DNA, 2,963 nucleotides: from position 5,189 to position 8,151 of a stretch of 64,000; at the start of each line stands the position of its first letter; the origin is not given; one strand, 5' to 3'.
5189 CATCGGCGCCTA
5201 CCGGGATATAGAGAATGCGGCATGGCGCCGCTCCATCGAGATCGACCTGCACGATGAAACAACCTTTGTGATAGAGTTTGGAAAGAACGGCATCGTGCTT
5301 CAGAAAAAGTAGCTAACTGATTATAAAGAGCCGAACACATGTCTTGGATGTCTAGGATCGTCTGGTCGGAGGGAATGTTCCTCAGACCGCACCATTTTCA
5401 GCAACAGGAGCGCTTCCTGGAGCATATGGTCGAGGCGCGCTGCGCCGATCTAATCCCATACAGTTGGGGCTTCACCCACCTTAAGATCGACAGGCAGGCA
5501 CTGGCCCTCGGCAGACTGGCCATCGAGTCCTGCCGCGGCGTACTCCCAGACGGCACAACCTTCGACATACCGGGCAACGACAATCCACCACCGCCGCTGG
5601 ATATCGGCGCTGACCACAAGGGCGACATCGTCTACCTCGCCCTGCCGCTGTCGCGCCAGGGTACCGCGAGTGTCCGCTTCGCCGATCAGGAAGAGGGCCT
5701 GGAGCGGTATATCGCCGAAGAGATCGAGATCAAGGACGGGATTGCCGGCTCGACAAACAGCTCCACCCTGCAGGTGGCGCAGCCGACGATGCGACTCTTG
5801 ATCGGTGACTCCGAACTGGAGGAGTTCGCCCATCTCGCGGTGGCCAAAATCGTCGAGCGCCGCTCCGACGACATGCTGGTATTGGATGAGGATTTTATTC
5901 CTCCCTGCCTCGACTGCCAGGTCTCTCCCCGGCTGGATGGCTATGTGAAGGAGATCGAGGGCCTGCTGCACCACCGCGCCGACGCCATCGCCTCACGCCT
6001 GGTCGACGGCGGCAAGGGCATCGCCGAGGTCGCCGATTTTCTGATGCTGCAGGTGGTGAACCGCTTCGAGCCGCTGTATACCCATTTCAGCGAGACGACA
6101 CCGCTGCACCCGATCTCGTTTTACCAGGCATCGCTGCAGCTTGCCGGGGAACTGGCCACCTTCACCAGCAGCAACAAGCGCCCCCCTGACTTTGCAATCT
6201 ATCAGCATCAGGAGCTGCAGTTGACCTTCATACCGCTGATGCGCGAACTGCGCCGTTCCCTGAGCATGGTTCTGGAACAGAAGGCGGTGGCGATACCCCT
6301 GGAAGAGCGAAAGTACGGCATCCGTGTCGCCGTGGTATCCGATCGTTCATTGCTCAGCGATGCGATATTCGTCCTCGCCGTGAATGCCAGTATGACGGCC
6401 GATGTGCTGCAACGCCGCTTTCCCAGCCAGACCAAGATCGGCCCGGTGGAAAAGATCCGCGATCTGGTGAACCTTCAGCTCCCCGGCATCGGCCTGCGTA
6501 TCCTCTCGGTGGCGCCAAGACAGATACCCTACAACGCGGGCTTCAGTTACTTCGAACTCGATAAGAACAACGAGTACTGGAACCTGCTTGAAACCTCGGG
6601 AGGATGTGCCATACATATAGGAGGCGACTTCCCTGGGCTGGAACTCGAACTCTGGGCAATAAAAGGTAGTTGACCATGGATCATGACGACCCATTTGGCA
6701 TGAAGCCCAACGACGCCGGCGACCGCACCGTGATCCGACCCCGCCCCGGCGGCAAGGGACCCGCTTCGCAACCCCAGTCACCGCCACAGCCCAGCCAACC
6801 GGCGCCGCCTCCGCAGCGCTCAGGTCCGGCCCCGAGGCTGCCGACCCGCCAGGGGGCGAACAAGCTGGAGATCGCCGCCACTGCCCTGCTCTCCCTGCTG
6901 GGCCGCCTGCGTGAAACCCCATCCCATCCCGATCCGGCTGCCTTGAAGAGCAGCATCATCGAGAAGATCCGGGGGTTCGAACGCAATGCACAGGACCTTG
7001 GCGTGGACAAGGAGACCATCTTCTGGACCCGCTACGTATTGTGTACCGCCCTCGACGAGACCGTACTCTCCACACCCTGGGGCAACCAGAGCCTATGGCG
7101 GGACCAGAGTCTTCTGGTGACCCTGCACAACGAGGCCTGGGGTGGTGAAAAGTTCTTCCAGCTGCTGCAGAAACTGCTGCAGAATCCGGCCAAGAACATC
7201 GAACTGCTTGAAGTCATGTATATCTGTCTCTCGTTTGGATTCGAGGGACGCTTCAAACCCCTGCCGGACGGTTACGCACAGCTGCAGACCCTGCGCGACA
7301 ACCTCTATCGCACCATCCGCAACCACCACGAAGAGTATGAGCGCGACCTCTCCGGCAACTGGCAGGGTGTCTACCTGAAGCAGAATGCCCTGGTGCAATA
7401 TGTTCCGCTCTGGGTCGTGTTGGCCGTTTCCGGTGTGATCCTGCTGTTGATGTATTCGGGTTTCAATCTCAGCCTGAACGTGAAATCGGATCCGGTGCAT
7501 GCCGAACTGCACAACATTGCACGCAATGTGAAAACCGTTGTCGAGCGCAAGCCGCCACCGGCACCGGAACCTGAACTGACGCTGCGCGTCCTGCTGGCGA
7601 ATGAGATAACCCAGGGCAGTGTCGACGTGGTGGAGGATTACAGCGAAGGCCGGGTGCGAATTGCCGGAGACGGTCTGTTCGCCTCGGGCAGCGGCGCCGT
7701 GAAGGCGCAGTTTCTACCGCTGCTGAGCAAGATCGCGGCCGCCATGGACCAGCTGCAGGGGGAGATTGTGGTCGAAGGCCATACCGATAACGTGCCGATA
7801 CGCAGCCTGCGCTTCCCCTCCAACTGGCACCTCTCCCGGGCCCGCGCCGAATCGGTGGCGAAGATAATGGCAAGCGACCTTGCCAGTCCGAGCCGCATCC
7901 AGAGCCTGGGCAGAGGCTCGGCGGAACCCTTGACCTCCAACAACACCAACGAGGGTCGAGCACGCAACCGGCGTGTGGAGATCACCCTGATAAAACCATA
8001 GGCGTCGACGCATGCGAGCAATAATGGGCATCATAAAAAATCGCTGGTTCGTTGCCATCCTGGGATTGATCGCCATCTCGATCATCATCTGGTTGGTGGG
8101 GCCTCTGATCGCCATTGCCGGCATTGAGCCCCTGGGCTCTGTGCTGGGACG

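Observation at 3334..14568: T6SS with FHA, TagF and PP2C but no ppkA-tagTSRQ at the canonical position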

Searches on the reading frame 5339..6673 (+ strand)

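Call 3: search_protein_families(library=pfam, proteins=[window:5339-6673:+])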
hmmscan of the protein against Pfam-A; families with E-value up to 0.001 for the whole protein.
window:5339-6673:+ (444 aa): 1 family
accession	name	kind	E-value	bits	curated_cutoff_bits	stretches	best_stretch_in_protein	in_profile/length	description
PF05936.17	T6SS_VasE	-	1.3e-158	528.7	23.4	1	19-441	1-429/429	Bacterial Type VI secretion, VC_A0110, EvfL, ImpJ, VasE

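Call 4: search_protein_families(library=ncbifam, proteins=[window:5339-6673:+])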
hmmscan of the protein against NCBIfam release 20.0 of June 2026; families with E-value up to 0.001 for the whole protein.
window:5339-6673:+ (444 aa): 1 family
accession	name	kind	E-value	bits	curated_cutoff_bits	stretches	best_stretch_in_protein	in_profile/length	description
TIGR03353.2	VI_chp_4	equivalog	2.5e-144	481.6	100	1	5-441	1-429/429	type VI secretion system baseplate subunit TssK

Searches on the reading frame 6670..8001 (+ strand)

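Call 3: search_protein_families(library=pfam, proteins=[window:6670-8001:+])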
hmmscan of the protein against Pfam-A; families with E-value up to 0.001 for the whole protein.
window:6670-8001:+ (443 aa): 2 families
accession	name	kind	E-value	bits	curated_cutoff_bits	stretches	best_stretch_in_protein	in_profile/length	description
PF09850.14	DotU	-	3.2e-67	226.6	27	1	68-267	4-204/205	Type VI secretion system protein DotU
PF00691.25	OmpA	-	5.4e-15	56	27.2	1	336-434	1-98/98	OmpA family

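Call 4: search_protein_families(library=ncbifam, proteins=[window:6670-8001:+])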
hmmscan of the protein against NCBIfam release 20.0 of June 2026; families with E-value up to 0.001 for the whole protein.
window:6670-8001:+ (443 aa): 38 families (the best 25 are shown)
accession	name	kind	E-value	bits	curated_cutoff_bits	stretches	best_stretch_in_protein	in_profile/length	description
NF005444.0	PRK07033.1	equivalog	4.2e-148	494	520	1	22-441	15-422/438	DotU family type VI secretion system protein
NF005999.0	PRK08126.1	subfamily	4.2e-98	329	571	1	60-441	58-431/432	hypothetical protein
TIGR03349.1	IV_VI_DotU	subfamily_domain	7.4e-69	231.7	89.95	1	64-273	1-210/211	DotU/TssL family secretion system protein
NF038228.1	IcmH_DotU_IVB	equivalog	1.4e-51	175.3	50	1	60-285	35-258/258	type IVB secretion system protein IcmH/DotU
TIGR03350.1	type_VI_ompA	equivalog_domain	6.2e-47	159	139.8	1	305-439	2-136/137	type VI secretion system protein TssL, long form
NF006508.0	PRK08944.1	subfamily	1.2e-37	129.8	259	1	305-440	151-287/304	MotB family protein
NF006541.1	PRK09038.1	equivalog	2.4e-35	122.4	283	1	305-440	113-248/253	flagellar motor protein MotD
NF005445.0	PRK07034.1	equivalog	2.4e-33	115.6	703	1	68-439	146-506/536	hypothetical protein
NF011283.0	PRK14693.1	equivalog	5.2e-32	111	686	1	88-438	139-487/552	hypothetical protein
NF053611.1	YiaD_Gzip_OmpA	equivalog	5e-25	88.4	175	1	309-440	78-206/206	YiaD family glycine zipper/OmpA-like lipoprotein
NF005382.1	PRK06925.1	equivalog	6.5e-24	85.4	264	1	336-440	118-223/225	flagellar motor protein MotS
NF005831.1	PRK07734.1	equivalog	8.2e-22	78.2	301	1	328-440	134-248/250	flagellar motor protein MotB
NF005195.1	PRK06667.1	equivalog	4e-17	62.8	300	1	308-441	97-236/241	flagellar motor protein MotB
NF006542.0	PRK09039.1-1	equivalog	4.6e-17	62.2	388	1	350-440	531-624/627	peptidoglycan -binding protein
NF006543.0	PRK09039.1-2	equivalog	5.3e-17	62.6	305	1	333-440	232-347/350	peptidoglycan -binding protein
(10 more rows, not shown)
